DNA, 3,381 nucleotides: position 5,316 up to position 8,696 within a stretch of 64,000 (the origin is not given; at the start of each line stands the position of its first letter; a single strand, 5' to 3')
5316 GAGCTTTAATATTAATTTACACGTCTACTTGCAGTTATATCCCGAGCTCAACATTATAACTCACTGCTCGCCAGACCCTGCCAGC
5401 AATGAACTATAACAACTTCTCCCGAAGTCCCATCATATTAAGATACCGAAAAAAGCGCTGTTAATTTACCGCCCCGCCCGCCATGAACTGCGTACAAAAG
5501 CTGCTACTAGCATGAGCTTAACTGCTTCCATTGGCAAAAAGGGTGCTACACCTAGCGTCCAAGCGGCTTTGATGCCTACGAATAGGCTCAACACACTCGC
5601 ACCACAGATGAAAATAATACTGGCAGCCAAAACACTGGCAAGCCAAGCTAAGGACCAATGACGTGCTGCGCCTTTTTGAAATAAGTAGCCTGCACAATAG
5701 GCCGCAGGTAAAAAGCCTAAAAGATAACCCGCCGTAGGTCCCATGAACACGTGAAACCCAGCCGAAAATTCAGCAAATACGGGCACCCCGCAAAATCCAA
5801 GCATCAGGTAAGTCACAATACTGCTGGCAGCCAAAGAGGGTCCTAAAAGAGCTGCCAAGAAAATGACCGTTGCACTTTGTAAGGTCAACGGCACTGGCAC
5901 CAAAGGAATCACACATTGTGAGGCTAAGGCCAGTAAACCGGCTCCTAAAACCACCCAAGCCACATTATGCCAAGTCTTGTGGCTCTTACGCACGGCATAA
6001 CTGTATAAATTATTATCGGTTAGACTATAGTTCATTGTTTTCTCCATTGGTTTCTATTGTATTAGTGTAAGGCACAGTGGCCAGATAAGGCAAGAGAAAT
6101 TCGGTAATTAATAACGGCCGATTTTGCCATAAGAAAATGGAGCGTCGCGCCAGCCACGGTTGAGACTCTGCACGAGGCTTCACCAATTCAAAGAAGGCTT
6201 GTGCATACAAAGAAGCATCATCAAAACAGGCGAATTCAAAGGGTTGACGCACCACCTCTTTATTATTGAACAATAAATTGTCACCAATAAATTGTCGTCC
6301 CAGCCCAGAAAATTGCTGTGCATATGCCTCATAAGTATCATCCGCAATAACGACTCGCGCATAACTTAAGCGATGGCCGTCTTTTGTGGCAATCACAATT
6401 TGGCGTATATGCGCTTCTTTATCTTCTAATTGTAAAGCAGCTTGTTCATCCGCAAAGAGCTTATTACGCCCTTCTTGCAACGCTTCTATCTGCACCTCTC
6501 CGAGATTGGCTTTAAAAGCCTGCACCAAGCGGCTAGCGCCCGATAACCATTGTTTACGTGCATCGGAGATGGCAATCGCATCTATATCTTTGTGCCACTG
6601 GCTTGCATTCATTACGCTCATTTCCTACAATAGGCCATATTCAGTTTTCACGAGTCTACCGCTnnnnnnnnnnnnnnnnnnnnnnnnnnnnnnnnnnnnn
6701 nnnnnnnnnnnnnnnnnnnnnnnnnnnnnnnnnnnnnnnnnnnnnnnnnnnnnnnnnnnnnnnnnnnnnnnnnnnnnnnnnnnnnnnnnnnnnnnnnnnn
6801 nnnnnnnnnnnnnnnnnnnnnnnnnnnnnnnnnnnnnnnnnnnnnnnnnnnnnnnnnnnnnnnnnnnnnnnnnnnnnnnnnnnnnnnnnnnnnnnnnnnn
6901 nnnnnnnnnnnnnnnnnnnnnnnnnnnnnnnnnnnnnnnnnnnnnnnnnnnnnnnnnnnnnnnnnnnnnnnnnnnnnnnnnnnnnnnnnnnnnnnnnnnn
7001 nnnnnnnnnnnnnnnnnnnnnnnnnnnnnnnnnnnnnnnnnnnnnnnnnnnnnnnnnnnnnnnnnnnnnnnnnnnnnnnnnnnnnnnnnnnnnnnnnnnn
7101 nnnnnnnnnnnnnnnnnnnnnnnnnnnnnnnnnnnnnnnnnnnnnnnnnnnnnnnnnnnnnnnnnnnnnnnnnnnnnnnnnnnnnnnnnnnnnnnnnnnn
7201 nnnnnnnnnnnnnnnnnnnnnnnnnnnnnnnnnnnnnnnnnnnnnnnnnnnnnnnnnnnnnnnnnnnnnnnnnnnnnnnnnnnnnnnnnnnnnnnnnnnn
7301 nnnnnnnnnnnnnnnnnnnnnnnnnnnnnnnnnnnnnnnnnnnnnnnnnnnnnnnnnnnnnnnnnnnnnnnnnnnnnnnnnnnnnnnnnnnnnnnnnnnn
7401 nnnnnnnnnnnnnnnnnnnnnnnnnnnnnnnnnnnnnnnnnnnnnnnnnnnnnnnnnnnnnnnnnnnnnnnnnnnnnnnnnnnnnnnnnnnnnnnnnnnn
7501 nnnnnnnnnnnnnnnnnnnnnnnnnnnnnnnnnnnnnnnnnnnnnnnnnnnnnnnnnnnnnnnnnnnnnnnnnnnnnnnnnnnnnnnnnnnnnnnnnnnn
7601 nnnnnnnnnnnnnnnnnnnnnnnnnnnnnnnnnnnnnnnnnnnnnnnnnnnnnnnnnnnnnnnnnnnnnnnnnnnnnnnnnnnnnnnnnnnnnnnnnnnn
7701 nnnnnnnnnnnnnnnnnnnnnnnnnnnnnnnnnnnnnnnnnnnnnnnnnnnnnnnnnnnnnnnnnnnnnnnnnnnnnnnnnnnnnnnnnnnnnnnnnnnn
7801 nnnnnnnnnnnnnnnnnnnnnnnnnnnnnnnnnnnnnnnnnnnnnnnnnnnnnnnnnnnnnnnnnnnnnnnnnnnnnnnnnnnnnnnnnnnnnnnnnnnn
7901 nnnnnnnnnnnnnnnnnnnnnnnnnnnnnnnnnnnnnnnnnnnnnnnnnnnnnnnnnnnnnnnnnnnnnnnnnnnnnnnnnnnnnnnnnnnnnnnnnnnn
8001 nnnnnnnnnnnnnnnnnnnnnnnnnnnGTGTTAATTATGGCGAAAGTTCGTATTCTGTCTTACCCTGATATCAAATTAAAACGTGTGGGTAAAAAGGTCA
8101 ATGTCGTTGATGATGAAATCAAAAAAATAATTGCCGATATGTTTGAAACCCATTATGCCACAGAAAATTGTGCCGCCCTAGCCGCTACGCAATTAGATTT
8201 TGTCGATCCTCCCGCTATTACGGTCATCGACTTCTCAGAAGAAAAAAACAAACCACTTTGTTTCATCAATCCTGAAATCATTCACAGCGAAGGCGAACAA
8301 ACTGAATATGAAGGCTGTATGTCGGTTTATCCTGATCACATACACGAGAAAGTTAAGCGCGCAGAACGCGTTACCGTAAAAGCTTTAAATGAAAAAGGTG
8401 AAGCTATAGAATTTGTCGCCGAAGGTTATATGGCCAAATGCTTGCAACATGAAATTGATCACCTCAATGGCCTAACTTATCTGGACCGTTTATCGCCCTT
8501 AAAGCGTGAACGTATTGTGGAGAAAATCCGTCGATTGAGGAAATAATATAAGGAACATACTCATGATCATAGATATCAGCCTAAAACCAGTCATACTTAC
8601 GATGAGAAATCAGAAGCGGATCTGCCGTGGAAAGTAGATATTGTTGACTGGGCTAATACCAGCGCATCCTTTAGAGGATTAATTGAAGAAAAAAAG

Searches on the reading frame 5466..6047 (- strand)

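Call 71: search_protein_families(library=pfam, proteins=[window:5466-6047:-], max_evalue=0.00001)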
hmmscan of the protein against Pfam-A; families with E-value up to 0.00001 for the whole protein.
window:5466-6047:- (193 aa): 1 family
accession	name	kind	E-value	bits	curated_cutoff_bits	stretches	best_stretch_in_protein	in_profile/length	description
PF02632.19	BioY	-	4.1e-33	114.7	25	1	50-189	2-139/140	BioY family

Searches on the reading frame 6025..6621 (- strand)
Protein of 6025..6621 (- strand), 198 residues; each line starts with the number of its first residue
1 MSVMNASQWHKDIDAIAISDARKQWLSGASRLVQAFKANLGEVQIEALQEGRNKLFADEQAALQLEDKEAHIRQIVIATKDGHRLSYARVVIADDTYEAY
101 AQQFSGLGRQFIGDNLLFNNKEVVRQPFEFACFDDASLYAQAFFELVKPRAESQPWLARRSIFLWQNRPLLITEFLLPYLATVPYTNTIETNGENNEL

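Call 71: search_protein_families(library=pfam, proteins=[window:6025-6621:-], max_evalue=0.00001)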
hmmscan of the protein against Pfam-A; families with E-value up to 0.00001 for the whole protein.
window:6025-6621:- (198 aa): 1 family
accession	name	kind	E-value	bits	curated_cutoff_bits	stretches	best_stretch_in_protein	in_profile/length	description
PF04345.18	Chor_lyase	-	1.7e-14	54.3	23.6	1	5-178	3-160/168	Chorismate lyase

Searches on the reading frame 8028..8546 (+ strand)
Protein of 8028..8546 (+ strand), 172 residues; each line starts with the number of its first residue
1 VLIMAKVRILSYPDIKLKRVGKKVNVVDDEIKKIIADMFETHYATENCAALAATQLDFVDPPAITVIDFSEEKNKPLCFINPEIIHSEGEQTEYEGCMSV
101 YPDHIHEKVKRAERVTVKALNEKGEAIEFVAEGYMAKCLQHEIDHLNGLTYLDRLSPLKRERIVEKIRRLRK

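Call 71: search_protein_families(library=pfam, proteins=[window:8028-8546:+], max_evalue=0.00001)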
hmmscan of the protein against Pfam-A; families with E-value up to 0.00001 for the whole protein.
window:8028-8546:+ (172 aa): 1 family
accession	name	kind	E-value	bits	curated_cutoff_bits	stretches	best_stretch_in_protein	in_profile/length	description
PF01327.26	Pep_deformylase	-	1.1e-42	145.8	22.8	1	8-160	3-155/156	Polypeptide deformylase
